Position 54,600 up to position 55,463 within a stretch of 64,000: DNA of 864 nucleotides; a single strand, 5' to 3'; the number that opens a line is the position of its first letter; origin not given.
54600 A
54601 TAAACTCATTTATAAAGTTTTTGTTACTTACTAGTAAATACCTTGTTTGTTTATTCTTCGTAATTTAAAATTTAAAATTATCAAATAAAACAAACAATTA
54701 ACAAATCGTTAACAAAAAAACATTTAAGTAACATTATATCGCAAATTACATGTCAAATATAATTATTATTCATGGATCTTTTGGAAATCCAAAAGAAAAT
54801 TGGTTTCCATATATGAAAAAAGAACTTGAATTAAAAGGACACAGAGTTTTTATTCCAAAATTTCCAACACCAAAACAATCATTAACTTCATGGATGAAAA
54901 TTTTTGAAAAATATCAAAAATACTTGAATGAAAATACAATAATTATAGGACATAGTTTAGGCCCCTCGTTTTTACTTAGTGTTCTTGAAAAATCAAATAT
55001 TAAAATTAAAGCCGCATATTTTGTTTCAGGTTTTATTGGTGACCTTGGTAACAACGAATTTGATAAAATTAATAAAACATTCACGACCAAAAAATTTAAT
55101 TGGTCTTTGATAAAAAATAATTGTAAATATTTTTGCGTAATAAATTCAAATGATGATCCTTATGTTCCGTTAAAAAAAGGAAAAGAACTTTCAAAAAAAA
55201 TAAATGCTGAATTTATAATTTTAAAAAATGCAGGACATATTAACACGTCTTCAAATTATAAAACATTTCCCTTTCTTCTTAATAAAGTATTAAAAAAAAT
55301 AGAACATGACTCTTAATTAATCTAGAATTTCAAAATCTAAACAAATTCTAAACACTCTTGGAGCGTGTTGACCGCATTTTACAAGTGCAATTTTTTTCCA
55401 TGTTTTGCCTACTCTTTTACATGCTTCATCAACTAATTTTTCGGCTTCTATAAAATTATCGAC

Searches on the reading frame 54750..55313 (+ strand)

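Call 77: search_protein_families(library=pfam, proteins=[window:54750-55313:+], max_evalue=0.001)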
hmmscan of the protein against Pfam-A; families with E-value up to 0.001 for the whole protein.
window:54750-55313:+ (188 aa): 3 families
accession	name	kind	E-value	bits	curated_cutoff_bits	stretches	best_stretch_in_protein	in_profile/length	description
PF06821.19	Ser_hydrolase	-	2.1e-22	80.3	22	1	4-175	1-165/172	Serine hydrolase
PF00561.26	Abhydrolase_1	-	7e-08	32.9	25.8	1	4-101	3-103/245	alpha/beta hydrolase fold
PF10230.15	LIDHydrolase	-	0.00018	21.8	27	0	55-102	78-126/262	Lipid-droplet associated hydrolase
